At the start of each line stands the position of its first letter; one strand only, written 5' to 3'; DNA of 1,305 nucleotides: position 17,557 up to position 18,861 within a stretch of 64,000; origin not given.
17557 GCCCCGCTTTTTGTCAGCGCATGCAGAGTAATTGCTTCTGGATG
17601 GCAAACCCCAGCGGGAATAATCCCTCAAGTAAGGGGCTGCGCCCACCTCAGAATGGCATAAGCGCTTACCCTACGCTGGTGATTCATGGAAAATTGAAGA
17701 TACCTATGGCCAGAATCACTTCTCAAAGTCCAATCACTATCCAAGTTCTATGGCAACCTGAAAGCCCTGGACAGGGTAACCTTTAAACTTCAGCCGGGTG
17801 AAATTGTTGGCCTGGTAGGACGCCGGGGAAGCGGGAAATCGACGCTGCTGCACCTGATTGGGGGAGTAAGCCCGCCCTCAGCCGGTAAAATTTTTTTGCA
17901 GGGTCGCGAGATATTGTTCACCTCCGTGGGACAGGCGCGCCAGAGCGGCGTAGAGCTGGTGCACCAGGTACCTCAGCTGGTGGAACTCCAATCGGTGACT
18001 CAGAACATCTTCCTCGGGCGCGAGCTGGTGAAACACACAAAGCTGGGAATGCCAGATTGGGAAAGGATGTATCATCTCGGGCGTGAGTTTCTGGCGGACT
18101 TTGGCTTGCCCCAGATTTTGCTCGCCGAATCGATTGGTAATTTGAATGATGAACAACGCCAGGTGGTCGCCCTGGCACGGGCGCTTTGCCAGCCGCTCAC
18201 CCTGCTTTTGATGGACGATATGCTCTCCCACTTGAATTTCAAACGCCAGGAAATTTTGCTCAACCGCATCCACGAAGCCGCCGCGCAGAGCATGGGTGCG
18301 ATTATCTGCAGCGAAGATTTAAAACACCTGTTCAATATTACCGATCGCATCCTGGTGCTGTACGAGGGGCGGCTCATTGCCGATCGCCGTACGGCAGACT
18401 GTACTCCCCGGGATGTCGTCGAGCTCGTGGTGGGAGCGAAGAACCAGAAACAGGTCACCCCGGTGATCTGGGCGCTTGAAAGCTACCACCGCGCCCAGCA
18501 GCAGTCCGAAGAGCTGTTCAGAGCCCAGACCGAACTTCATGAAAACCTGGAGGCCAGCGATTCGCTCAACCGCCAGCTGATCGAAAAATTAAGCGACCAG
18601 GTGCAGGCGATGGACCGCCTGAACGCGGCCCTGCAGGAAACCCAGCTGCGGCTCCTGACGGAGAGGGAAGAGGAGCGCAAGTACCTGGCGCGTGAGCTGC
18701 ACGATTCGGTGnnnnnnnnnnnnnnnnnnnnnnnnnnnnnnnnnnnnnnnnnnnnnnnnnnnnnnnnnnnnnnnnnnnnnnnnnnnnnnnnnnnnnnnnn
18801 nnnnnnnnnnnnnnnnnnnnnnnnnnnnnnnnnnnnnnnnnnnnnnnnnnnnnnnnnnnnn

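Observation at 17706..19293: Soluble histidine kinase whose only 'sensor' is a degenerate ABC-transporter nucleotide-binding domain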

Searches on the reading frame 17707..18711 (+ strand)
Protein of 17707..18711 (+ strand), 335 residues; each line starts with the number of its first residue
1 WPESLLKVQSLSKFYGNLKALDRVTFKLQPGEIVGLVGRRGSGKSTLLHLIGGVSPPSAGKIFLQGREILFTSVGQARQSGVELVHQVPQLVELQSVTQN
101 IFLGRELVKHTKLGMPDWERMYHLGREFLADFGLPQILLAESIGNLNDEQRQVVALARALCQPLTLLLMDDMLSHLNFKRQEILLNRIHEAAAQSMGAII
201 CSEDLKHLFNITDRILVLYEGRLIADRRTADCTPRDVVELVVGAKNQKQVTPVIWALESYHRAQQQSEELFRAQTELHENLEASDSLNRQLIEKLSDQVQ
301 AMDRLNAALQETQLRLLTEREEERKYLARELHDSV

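Call 26: find_related_loci(query=A2, collection=genome_contigs, flank=10000)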
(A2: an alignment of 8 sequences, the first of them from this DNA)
Query A2 (335 aa) in genome_contigs; peptide patterns used: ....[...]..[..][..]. (x = any residue, [..] = any of these).
600 stretches matched a pattern (row limit reached: there are more); 52 encode a relative of the query (tblastn E <= 1e-3); 52 distinct loci.
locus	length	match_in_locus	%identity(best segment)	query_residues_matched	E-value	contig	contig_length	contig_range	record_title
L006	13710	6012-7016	56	1-335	3e-116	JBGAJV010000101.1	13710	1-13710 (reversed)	MAG: Anaerolineales bacterium isolate MAG_AAO_H125.59 AAOH125-59_opera_contig_8375, whole genome shotgun sequence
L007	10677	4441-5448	57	5-335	3e-109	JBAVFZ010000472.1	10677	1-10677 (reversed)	MAG: Anaerolineales bacterium isolate MFD06967_ilm_asm_bin4 k127_74539, whole genome shotgun sequence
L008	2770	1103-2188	52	1-335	9e-111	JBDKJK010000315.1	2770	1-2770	MAG: Chloroflexota bacterium isolate guil_2019_sw_WHONDRS-S19S_0049_B_bin.18 scaffold_1354861, whole genome shotgun sequ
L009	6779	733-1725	51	5-335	2e-100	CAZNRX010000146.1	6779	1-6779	MAG TPA_asm: uncultured Anaerolineales bacterium isolate binchicken_co17_270 genome assembly, contig: NODE_21658_length_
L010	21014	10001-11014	51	1-335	8e-100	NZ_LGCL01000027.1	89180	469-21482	Ornatilinea apprima strain P3M-1 contig_16, whole genome shotgun sequence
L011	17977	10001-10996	51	5-335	9e-98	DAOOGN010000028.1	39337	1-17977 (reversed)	MAG TPA_asm: Anaerolineae bacterium isolate AMR_MDS_4430 NODE_1132_length_39337_cov_34.450817, whole genome shotgun sequ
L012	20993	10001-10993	50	6-335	3e-96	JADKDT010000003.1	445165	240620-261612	MAG: Candidatus Brachythrix odensensis isolate OdNW_BATAC.48 tig00002329-10-4452050, whole genome shotgun sequence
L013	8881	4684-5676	45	6-335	1e-83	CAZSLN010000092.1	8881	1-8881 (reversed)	MAG TPA_asm: uncultured Anaerolinea sp. isolate SRP272421_co2_833 genome assembly, contig: NODE_29891_length_8881_cov_4.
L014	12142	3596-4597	43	3-335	1e-79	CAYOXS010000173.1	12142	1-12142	MAG TPA_asm: uncultured Caldilineaceae bacterium isolate SRP323723_co1_131 genome assembly, contig: NODE_4436_length_121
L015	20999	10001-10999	42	4-335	3e-78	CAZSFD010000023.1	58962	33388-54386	MAG TPA_asm: uncultured Anaerolineaceae bacterium isolate binchicken_co274_165 genome assembly, contig: NODE_1353_length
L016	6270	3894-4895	42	3-335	4e-78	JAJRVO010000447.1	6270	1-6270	MAG: Chloroflexota bacterium isolate Dive96_bin10.46 k141_2096832, whole genome shotgun sequence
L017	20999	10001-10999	43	3-335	3e-77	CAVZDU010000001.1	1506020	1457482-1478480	MAG: uncultured Chloroflexia bacterium isolate MFD05942.bin.2.46 genome assembly, contig: contig_18765, whole genome sho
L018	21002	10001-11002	41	3-335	3e-77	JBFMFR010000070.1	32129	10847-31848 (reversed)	MAG: Chloroflexota bacterium isolate MAG276 MAG276_70, whole genome shotgun sequence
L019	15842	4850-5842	41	3-335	2e-74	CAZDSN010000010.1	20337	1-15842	MAG TPA_asm: uncultured Ardenticatenaceae bacterium isolate SRP173033_co1_193 genome assembly, contig: NODE_4582_length_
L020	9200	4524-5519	42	5-335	4e-74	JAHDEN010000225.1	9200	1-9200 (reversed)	MAG: Chloroflexota bacterium isolate MAG-182 RZ_21120, whole genome shotgun sequence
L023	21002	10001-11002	39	3-335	4e-73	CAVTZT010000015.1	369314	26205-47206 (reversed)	MAG: uncultured Chloroflexia bacterium isolate MFD04408.bin.2.42 genome assembly, contig: contig_93084, whole genome sho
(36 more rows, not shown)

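Call 31: search_protein_families(library=pfam, proteins=[L006:3701-4780:+, L006:4714-5982:+, L006:5979-7595:+, L006:7864-8919:+, L014:402-1544:+, L014:1563-2333:+, L014:2330-3571:+, L014:3581-5194:+, L014:5442-9290:-, L006:2432-3496:-], max_evalue=0.0001)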
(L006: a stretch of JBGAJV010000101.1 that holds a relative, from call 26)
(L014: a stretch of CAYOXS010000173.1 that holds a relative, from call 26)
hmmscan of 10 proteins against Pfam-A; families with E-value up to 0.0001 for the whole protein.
L006:3701-4780:+ (359 aa): 3 families
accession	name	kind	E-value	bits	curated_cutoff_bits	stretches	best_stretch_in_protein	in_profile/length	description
PF13407.12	Peripla_BP_4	-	4.5e-63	213.6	35.1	1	29-290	1-257/258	Periplasmic binding protein domain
PF00532.27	Peripla_BP_1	-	3.5e-11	43.5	22.2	1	28-241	3-208/281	Periplasmic binding proteins and sugar binding domain of LacI family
PF13458.12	Peripla_BP_6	-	3.1e-07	30.8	31.7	1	70-258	51-237/343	Periplasmic binding protein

L006:4714-5982:+ (422 aa): 1 family
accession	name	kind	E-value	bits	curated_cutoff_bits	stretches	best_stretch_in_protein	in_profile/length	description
PF02653.21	BPD_transp_2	-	4.5e-29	101.9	26.8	1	73-407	2-269/269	Branched-chain amino acid transport system / permease component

L006:5979-7595:+ (538 aa): 3 families
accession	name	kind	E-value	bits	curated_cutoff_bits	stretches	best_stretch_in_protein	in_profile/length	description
PF00005.33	ABC_tran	-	2.9e-26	93.1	25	1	32-184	1-136/137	ABC transporter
PF07730.19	HisKA_3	-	1e-10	42.4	24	1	334-397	1-66/68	Histidine kinase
PF02518.31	HATPase_c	-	3.4e-08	34.3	26.4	1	440-534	4-109/111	Histidine kinase-, DNA gyrase B-, and HSP90-like ATPase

L006:7864-8919:+ (351 aa): 1 family
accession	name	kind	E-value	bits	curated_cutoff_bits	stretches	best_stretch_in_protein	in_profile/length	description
PF01120.23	Alpha_L_fucos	-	4.9e-55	187.8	25.2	1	43-350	28-344/345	Alpha-L-fucosidase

L014:402-1544:+ (380 aa): 3 families
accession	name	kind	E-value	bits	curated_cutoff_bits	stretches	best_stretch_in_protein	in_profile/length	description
PF13407.12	Peripla_BP_4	-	8.3e-53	180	35.1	1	56-320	2-258/258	Periplasmic binding protein domain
PF13377.12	Peripla_BP_3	-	2e-05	25.2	26.5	0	219-320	51-149/167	Periplasmic binding protein-like domain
PF00532.27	Peripla_BP_1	-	9.8e-05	22.4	22.2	0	54-285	3-217/281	Periplasmic binding proteins and sugar binding domain of LacI family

L014:1563-2333:+ (256 aa): 5 families
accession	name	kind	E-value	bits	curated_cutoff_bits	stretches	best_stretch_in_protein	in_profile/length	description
PF00005.33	ABC_tran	-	8.5e-28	98.1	25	1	22-174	1-137/137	ABC transporter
PF13304.12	AAA_21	-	8.2e-10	39.7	27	0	34-90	1-63/304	AAA domain, putative AbiEii toxin, Type IV TA system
PF02463.25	SMC_N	-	1.8e-05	24.7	40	0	33-218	25-211/220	RecF/RecN/SMC N terminal domain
PF13604.12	AAA_30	-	2.1e-05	24.8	27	0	33-202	19-123/191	AAA domain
PF09818.15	ABC_ATPase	-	2.1e-05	24.2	23.2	0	147-219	159-247/283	P-loop domain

L014:2330-3571:+ (413 aa): 1 family
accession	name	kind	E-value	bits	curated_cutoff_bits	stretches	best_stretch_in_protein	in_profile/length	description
PF02653.21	BPD_transp_2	-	2.3e-26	93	26.8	1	68-396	2-268/269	Branched-chain amino acid transport system / permease component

L014:3581-5194:+ (537 aa): 3 families
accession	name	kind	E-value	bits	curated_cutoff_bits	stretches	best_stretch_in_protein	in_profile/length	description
PF00005.33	ABC_tran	-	1.6e-25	90.8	25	1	24-177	1-136/137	ABC transporter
PF07730.19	HisKA_3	-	6.5e-13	49.5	24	1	327-391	1-66/68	Histidine kinase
PF02518.31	HATPase_c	-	2.9e-09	37.8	26.4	1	434-529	4-110/111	Histidine kinase-, DNA gyrase B-, and HSP90-like ATPase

L014:5442-9290:- (1282 aa): 3 families
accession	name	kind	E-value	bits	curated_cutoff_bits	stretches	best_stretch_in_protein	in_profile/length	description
PF01436.27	NHL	-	4.2e-17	61.7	20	1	1022-1047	3-28/28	NHL repeat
PF07691.17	PA14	-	5.9e-17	62.3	24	1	849-926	2-84/147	PA14 domain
PF13231.12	PMT_2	-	4e-08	34.1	26.1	1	261-404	17-155/160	Dolichyl-phosphate-mannose-protein mannosyltransferase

L006:2432-3496:- (354 aa): 3 families
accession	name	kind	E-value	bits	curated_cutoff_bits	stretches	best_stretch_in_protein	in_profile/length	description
PF00072.30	Response_reg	-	8.8e-39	132.6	30.2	2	6-117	1-110/111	Response regulator receiver domain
PF00196.25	GerE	-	2.1e-16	59.7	23.5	1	148-203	2-57/57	Bacterial regulatory proteins, luxR family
PF08281.18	Sigma70_r4_2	-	2.9e-06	27.3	25.7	1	148-184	10-47/54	Sigma-70, region 4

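Call 37: search_protein_families(library=pfam, proteins=[L018:7956-8966:+, L018:8663-9994:+, L018:11842-13278:+, L023:7911-8996:+, L023:8693-9994:+, L017:8935-10014:+, L017:13135-15696:+, L018:5275-6351:-, L018:13476-14384:+], max_evalue=0.0001)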
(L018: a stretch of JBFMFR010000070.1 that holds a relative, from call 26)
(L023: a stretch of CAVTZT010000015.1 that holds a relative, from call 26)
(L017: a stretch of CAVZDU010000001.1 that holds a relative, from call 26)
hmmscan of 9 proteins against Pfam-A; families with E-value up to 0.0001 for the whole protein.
L018:7956-8966:+ (336 aa): 1 family
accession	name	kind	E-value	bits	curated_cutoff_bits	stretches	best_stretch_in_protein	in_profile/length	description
PF02653.21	BPD_transp_2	-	1.5e-38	132.9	26.8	1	55-324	1-269/269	Branched-chain amino acid transport system / permease component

L018:8663-9994:+ (443 aa): 2 families
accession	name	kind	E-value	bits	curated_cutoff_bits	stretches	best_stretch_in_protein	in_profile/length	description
PF13407.12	Peripla_BP_4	-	1.4e-60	205.5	35.1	1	142-402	1-254/258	Periplasmic binding protein domain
PF00532.27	Peripla_BP_1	-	2.3e-07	31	22.2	1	188-330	45-184/281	Periplasmic binding proteins and sugar binding domain of LacI family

L018:11842-13278:+ (478 aa): 2 families
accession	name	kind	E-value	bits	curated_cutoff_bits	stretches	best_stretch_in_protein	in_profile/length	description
PF01547.30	SBP_bac_1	-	2e-38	133.6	26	1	86-382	4-306/307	Bacterial extracellular solute-binding protein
PF13416.11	SBP_bac_8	-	1.3e-24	87.9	27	1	123-401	28-268/279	Bacterial extracellular solute-binding protein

L023:7911-8996:+ (361 aa): 1 family
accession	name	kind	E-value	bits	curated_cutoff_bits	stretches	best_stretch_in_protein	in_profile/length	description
PF02653.21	BPD_transp_2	-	1.5e-38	132.9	26.8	1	81-349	2-269/269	Branched-chain amino acid transport system / permease component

L023:8693-9994:+ (433 aa): 2 families
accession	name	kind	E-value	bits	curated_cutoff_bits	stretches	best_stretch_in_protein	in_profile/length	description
PF13407.12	Peripla_BP_4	-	2.3e-58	198.2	35.1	1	132-392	1-254/258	Periplasmic binding protein domain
PF00532.27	Peripla_BP_1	-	4e-07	30.2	22.2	1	176-320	40-184/281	Periplasmic binding proteins and sugar binding domain of LacI family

L017:8935-10014:+ (359 aa): 1 family
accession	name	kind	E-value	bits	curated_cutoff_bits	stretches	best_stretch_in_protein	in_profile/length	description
PF02653.21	BPD_transp_2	-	1.7e-38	132.8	26.8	1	73-340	2-268/269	Branched-chain amino acid transport system / permease component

L017:13135-15696:+ (853 aa): 4 families
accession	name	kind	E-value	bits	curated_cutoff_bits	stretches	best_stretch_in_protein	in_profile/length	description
PF00005.33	ABC_tran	-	3.1e-52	177.3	25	2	23-174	1-137/137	ABC transporter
PF13407.12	Peripla_BP_4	-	1.6e-39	136.5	35.1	2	262-481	68-257/258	Periplasmic binding protein domain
PF13304.12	AAA_21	-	1.3e-10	42.2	27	0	35-91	1-49/304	AAA domain, putative AbiEii toxin, Type IV TA system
PF00532.27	Peripla_BP_1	-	9e-07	29.1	22.2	0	539-605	2-68/281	Periplasmic binding proteins and sugar binding domain of LacI family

L018:5275-6351:- (358 aa): 2 families
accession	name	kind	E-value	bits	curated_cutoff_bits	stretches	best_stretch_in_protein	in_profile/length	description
PF19580.5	Exo_endo_phos_3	-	3.8e-54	184.3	27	1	42-354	1-309/311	Endonuclease/Exonuclease/phosphatase family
PF03372.29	Exo_endo_phos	-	6.9e-09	36.2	24.5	1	81-347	16-225/225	Endonuclease/Exonuclease/phosphatase family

L018:13476-14384:+ (302 aa): 1 family
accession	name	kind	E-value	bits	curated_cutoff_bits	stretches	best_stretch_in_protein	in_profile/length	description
PF00528.27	BPD_transp_1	-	7.2e-07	29.6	26.4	1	94-292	5-173/184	Binding-protein-dependent transport system inner membrane component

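Call 57: find_related_loci(query=A5, collection=metagenome_contigs, flank=10000)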
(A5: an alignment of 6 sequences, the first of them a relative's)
Query A5 (295 aa) in metagenome_contigs; peptide patterns used: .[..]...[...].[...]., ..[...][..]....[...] (x = any residue, [..] = any of these).
450 stretches matched a pattern; 204 encode a relative of the query (tblastn E <= 1e-3); the best 80 are kept; 80 distinct loci.
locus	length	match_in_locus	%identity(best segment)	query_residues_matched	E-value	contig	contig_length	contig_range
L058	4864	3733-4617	74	1-295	1e-151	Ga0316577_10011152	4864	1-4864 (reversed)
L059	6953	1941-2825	74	1-295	3e-149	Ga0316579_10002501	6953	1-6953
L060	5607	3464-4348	72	1-295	5e-148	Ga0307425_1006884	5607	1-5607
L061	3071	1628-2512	69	1-295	1e-150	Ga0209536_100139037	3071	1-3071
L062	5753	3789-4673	68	1-295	1e-138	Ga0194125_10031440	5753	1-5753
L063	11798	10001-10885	68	1-295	1e-137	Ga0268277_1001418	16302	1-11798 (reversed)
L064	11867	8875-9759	68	1-293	3e-136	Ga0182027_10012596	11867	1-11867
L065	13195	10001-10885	67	1-295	2e-136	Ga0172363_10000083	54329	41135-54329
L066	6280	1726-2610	68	1-293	2e-136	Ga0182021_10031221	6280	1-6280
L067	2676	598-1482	66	1-295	4e-143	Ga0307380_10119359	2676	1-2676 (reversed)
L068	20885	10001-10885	66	1-295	7e-136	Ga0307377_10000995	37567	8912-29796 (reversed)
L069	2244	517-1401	67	1-295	1e-144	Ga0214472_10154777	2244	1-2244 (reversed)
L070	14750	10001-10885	66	1-295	7e-136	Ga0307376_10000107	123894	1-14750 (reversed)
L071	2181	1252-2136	67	1-295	3e-144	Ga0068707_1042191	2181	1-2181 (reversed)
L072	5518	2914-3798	65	1-295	1e-135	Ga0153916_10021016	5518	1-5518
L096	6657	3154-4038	64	1-295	3e-130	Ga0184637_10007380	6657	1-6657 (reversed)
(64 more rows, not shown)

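Call 79: search_protein_families(library=pfam, proteins=[L068:6514-7632:-, L068:4762-6315:-, L068:3752-4765:-, L068:7827-8879:+, L068:8950-9972:+, L068:9992-11584:+, L068:12317-13525:-, L068:13405-16398:-], max_evalue=0.00001)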
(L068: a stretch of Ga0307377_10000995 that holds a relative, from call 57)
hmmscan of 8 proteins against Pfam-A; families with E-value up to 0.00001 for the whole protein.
L068:6514-7632:- (372 aa): 1 family
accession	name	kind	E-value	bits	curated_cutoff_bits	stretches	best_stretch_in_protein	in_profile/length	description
PF13407.12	Peripla_BP_4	-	2e-60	205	35.1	1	66-327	1-255/258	Periplasmic binding protein domain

L068:4762-6315:- (517 aa): 3 families
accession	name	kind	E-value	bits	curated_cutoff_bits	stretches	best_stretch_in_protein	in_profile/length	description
PF00005.33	ABC_tran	-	1.5e-51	175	25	2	23-178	1-137/137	ABC transporter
PF09818.15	ABC_ATPase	-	3.2e-08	33.4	23.2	0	443-506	213-276/283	P-loop domain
PF13304.12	AAA_21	-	3.3e-07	31.1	27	0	36-53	2-19/304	AAA domain, putative AbiEii toxin, Type IV TA system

L068:3752-4765:- (337 aa): 1 family
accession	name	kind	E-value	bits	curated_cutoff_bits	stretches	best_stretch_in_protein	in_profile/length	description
PF02653.21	BPD_transp_2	-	1.6e-44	152.5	26.8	1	57-325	1-268/269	Branched-chain amino acid transport system / permease component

L068:7827-8879:+ (350 aa): 3 families
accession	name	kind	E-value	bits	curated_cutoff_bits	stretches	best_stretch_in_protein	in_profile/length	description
PF00072.30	Response_reg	-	2.6e-37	127.8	30.2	2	6-117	1-110/111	Response regulator receiver domain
PF00196.25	GerE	-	9.8e-18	64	23.5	1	147-202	2-57/57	Bacterial regulatory proteins, luxR family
PF08281.18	Sigma70_r4_2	-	1.8e-07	31.1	25.7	1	148-190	11-54/54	Sigma-70, region 4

L068:8950-9972:+ (340 aa): 1 family
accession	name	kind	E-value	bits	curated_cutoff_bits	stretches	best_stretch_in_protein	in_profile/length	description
PF02653.21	BPD_transp_2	-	1.2e-36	126.7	26.8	1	60-326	2-267/269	Branched-chain amino acid transport system / permease component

L068:9992-11584:+ (530 aa): 3 families
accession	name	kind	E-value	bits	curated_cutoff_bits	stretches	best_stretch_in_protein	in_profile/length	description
PF00005.33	ABC_tran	-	3e-25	89.8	25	1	20-173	1-136/137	ABC transporter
PF07730.19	HisKA_3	-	2.3e-12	47.7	24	1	323-388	1-66/68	Histidine kinase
PF02518.31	HATPase_c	-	2.1e-08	35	26.4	1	431-526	4-110/111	Histidine kinase-, DNA gyrase B-, and HSP90-like ATPase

L068:12317-13525:- (402 aa): 1 family
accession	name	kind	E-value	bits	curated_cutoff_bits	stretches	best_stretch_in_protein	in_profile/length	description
PF00078.32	RVT_1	-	5.3e-13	49.6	29.6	1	117-313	8-186/205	Reverse transcriptase (RNA-dependent DNA polymerase)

L068:13405-16398:- (997 aa): 2 families
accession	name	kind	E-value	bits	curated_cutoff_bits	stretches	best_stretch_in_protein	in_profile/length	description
PF03781.23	FGE-sulfatase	-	2.2e-46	159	23.3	1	683-922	2-240/255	Sulfatase-modifying factor enzyme 1-like domain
PF05729.18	NACHT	-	1.7e-09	38.1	26.7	0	298-383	72-163/167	NACHT domain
